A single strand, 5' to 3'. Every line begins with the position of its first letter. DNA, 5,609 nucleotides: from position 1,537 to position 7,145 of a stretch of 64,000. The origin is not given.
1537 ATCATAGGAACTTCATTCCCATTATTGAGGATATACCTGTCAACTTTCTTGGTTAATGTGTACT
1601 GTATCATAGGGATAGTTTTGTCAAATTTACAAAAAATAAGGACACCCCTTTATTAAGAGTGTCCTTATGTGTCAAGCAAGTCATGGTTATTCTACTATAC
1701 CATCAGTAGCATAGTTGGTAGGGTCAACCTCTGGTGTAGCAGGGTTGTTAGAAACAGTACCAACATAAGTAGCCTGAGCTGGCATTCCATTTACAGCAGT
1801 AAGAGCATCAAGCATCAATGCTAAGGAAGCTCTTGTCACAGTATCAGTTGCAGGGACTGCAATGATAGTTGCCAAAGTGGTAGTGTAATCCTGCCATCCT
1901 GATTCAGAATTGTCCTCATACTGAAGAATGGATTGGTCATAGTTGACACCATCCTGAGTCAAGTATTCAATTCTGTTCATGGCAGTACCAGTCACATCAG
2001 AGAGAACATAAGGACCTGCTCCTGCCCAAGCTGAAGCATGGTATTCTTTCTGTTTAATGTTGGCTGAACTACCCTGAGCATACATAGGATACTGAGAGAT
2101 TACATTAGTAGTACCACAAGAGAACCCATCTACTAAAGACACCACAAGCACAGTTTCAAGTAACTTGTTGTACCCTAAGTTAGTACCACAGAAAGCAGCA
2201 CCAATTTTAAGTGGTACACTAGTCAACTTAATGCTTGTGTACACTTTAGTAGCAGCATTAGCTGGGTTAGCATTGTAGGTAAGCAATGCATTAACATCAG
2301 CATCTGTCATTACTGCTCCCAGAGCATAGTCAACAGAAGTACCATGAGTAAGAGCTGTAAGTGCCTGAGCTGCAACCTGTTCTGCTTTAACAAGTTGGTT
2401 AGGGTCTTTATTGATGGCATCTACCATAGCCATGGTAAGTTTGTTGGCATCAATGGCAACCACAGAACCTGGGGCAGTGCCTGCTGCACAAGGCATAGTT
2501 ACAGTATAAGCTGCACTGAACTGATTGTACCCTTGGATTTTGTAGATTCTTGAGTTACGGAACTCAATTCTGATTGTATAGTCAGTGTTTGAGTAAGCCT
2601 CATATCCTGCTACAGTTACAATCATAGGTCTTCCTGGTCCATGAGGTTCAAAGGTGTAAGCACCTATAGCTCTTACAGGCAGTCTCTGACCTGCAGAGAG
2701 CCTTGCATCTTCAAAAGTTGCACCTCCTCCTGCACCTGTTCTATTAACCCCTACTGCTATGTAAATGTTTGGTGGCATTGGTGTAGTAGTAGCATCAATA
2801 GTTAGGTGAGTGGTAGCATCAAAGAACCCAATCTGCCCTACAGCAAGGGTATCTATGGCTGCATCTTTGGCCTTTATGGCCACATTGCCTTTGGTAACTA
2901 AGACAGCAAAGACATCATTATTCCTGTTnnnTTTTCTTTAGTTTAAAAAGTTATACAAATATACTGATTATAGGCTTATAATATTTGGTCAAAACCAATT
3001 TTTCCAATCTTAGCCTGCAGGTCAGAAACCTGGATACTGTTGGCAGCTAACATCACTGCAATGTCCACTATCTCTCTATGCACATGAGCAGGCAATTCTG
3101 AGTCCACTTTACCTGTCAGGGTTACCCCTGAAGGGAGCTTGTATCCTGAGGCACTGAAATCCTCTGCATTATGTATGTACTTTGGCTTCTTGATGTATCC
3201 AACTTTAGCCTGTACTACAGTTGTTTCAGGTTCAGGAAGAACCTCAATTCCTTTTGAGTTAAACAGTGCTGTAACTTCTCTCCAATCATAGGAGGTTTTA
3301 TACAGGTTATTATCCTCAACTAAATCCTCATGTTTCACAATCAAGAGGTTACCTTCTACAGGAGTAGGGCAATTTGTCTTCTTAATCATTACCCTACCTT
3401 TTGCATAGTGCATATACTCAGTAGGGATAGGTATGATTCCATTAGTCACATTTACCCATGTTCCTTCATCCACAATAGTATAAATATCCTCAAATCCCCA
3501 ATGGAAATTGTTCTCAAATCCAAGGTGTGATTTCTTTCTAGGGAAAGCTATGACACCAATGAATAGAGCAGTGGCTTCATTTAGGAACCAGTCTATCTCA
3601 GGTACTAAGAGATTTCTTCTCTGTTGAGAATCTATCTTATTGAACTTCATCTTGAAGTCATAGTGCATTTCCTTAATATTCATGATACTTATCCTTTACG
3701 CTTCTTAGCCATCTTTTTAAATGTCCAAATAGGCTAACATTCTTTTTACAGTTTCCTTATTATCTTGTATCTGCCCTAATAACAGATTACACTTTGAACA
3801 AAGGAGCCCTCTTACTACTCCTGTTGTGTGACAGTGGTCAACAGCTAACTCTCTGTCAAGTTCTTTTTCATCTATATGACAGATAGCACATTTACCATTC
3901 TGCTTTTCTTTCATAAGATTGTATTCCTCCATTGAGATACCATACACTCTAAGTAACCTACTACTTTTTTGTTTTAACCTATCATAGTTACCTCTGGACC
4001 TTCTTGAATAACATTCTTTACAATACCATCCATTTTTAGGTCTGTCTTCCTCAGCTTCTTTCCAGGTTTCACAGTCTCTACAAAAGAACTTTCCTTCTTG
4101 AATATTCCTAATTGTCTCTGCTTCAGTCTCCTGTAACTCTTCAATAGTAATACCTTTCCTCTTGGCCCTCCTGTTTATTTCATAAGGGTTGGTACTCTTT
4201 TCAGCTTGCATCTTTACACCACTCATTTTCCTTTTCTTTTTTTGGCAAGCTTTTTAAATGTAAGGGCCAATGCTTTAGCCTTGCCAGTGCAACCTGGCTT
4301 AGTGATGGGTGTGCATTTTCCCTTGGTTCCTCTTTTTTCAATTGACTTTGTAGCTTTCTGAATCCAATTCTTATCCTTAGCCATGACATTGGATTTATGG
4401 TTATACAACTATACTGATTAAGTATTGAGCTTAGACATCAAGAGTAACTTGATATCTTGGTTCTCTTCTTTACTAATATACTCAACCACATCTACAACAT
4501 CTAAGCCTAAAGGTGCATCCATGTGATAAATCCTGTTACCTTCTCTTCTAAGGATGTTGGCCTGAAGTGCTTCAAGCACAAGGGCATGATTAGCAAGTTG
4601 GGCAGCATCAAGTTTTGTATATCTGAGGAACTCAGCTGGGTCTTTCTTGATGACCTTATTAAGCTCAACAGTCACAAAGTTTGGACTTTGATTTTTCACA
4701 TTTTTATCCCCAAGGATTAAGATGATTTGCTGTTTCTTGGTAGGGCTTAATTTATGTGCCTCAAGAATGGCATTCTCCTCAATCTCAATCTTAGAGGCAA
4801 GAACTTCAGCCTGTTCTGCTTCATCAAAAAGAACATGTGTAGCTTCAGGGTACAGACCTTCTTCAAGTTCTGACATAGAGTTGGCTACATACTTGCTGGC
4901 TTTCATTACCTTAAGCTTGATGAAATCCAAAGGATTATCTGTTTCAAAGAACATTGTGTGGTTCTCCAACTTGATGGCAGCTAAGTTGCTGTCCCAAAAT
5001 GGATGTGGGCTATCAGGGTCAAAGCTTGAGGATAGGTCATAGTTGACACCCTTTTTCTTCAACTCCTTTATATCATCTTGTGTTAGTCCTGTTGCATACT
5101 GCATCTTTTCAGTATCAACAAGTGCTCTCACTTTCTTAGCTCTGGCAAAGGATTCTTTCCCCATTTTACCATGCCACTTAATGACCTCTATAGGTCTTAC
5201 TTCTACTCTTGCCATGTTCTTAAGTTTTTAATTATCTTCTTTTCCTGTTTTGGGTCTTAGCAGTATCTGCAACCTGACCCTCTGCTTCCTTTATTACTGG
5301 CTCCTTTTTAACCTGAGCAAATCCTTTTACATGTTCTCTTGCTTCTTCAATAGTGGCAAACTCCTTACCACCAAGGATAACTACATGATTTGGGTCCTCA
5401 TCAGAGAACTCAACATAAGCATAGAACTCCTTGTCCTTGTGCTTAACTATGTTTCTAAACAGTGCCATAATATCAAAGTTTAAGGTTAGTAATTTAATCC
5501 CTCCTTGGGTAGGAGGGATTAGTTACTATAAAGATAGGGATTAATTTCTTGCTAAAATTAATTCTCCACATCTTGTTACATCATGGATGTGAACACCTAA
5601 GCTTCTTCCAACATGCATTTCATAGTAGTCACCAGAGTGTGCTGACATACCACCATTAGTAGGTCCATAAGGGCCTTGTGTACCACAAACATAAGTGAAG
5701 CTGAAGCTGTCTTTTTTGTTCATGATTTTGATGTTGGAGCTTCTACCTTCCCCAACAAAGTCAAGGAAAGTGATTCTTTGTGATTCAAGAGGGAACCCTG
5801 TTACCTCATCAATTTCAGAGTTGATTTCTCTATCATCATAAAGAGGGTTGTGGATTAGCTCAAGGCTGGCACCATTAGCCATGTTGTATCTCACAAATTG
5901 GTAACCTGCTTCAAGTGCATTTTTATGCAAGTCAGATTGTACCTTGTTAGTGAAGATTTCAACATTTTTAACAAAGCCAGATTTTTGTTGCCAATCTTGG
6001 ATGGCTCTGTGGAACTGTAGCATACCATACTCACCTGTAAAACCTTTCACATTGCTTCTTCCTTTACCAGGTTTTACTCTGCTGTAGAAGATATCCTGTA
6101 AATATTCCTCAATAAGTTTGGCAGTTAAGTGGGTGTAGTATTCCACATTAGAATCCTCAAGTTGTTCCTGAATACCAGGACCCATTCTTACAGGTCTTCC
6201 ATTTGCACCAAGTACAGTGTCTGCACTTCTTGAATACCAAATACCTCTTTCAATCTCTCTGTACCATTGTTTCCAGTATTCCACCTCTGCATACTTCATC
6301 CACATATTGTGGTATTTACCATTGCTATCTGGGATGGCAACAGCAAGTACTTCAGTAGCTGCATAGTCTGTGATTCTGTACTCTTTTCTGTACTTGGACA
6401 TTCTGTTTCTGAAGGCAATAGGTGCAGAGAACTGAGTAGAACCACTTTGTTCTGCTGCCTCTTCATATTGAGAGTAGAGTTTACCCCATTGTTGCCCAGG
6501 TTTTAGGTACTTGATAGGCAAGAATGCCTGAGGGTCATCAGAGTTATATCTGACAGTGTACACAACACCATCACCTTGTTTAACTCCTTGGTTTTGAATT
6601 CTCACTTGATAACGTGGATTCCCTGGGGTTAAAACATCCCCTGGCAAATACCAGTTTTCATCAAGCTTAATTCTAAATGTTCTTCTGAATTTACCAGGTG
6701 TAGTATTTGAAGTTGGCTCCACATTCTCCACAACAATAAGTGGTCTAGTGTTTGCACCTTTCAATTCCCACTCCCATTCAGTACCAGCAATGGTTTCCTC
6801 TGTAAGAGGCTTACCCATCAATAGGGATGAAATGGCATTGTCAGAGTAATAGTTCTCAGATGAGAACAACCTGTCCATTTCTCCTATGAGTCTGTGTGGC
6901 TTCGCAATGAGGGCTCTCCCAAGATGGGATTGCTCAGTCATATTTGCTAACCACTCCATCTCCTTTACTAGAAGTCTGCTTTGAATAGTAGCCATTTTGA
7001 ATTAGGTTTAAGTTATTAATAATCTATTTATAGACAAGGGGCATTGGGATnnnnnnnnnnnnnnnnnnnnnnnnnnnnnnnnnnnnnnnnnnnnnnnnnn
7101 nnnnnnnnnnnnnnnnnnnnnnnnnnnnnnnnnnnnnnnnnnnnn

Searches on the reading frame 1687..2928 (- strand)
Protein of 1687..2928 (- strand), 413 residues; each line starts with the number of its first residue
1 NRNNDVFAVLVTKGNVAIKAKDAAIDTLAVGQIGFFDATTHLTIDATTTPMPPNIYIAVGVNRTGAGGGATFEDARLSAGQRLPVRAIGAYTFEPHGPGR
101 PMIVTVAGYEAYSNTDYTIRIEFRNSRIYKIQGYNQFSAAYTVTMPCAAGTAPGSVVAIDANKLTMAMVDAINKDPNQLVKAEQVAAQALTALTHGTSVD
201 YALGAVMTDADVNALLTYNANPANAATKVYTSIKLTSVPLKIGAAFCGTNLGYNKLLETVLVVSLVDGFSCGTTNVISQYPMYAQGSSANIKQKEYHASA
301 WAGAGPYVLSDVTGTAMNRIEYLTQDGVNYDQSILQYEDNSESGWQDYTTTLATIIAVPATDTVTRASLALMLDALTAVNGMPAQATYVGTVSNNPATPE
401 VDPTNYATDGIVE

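Call 9: search_protein_families(library=phrogs, proteins=[window:1687-2928:-], max_evalue=0.001)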
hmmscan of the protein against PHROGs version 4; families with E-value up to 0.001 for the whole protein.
window:1687-2928:- (413 aa): 1 family
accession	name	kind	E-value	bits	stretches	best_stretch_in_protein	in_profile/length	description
phrog_15060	-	unknown function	8.5e-124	414.7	1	1-411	3-410/411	-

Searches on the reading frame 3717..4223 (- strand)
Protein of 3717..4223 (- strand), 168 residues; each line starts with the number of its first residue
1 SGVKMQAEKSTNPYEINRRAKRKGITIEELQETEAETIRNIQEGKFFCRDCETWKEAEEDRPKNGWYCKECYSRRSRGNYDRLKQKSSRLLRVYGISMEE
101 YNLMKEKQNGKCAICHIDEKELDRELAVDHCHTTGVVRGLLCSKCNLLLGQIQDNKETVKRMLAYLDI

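Call 67: search_protein_families(library=pfam, proteins=[window:3717-4223:-], max_evalue=0.001)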
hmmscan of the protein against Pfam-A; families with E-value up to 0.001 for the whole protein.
window:3717-4223:- (168 aa): 1 family
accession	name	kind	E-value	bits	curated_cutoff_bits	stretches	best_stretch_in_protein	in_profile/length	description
PF02945.21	Endonuclease_7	-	6.5e-26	90.5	23.6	1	89-167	3-81/82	Recombination endonuclease VII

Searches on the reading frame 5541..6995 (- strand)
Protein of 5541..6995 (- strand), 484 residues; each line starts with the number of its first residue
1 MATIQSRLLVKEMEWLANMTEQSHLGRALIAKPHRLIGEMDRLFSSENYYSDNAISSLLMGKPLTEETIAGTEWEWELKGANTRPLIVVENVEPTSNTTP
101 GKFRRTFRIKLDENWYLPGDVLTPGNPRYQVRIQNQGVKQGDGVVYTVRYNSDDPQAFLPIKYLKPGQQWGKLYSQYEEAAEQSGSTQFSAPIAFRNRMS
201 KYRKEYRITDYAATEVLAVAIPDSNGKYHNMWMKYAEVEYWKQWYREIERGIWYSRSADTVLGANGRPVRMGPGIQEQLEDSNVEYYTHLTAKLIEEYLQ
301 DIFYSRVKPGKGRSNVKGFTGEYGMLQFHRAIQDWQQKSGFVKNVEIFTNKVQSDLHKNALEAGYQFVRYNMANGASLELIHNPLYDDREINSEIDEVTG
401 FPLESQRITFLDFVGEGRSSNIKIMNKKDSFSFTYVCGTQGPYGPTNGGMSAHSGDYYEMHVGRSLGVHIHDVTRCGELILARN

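Call 9: search_protein_families(library=phrogs, proteins=[window:5541-6992:-], max_evalue=0.001)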
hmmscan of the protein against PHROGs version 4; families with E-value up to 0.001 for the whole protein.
window:5541-6992:- (483 aa): 1 family
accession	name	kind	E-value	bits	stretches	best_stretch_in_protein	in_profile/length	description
phrog_11589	-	head and packaging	5.5e-204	679.2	1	2-483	3-495/495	major head protein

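Call 11: search_dna_similar(query=window:5541-6995:-, collection=phages, mode=protein, max_rows=25)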
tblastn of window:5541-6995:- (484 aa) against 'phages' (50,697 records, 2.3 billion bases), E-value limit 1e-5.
Records with a match: 142; places in all: 143; records where one place covers at least 80% of the query: 112.
Best place of each record, by identity: 60-80% 29; <60% 113.
By first word of the organism name: uncultured 55; Flavobacterium 29; Bacteroides 29; Bacteriophage 8; CrAssphage 7; Dulem 2; Azobacteroides 2; IAS 2; Cellulophaga 2; crAssphage 2; and 4 more.
By host as written in the record: - 72; Bacteroides intestinalis DSM 108646 25; Flavobacterium psychrophilum 950106-1/1 12; Flavobacterium psychrophilum strain FPS-D10 3; Flavobacterium psychrophilum 020612-2/1 3; Homo sapiens 3; Flavobacterium psychrophilum FPS-D15 2; Flavobacterium psychrophilum FPS-D10 2; and 15 more.
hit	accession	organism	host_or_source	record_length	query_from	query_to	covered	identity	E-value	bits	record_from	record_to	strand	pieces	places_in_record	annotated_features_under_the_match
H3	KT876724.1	Flavobacterium phage FpV4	Flavobacterium psychrophilum 950106-1/1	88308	1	484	100%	78.8%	0e+0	824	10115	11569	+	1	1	hypothetical protein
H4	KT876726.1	Flavobacterium phage FpV21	Flavobacterium psychrophilum 950106-1/1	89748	1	484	100%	78.8%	0e+0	824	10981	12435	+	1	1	hypothetical protein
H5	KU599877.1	Flavobacterium phage Fpv1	Flavobacterium psychrophilum 950106-1/1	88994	1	484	100%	78.8%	0e+0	824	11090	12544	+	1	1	hypothetical protein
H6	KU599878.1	Flavobacterium phage Fpv2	Flavobacterium psychrophilum 950106-1/1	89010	1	484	100%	78.8%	0e+0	824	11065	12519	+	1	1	hypothetical protein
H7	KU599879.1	Flavobacterium phage Fpv3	Flavobacterium psychrophilum 950106-1/1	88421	1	484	100%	78.8%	0e+0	824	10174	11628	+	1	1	hypothetical protein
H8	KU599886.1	Flavobacterium phage Fpv20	Flavobacterium psychrophilum 950106-1/1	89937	1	484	100%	78.8%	0e+0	824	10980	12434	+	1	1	hypothetical protein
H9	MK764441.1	Flavobacterium phage FPSV-F12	Flavobacterium psychrophilum 950106-1/1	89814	1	484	100%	78.8%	0e+0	824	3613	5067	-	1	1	hypothetical protein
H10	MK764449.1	Flavobacterium phage FPSV-S29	Flavobacterium psychrophilum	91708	1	484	100%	78.8%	0e+0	824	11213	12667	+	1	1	hypothetical protein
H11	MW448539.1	Flavobacterium phage FPSV-D24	Flavobacterium psychrophilum strain ...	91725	1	484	100%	78.8%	0e+0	824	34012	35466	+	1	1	record has no annotation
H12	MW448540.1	Flavobacterium phage FPSV-D25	Flavobacterium psychrophilum strain ...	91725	1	484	100%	78.8%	0e+0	824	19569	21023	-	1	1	record has no annotation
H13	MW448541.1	Flavobacterium phage FPSV-D27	Flavobacterium psychrophilum strain ...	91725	1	484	100%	78.8%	0e+0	824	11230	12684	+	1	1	record has no annotation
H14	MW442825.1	Flavobacterium phage FPSV-D5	Flavobacterium psychrophilum FPS-D15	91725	1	484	100%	78.8%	0e+0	824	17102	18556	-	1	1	record has no annotation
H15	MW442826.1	Flavobacterium phage FPSV-D9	Flavobacterium psychrophilum FPS-D15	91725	1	484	100%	78.8%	0e+0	824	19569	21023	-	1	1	record has no annotation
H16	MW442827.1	Flavobacterium phage FPSV-D12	Flavobacterium psychrophilum FPS-D2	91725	1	484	100%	78.8%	0e+0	824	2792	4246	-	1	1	record has no annotation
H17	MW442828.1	Flavobacterium phage FPSV-D13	Flavobacterium psychrophilum FPS-D10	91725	1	484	100%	78.8%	0e+0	824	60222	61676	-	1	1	record has no annotation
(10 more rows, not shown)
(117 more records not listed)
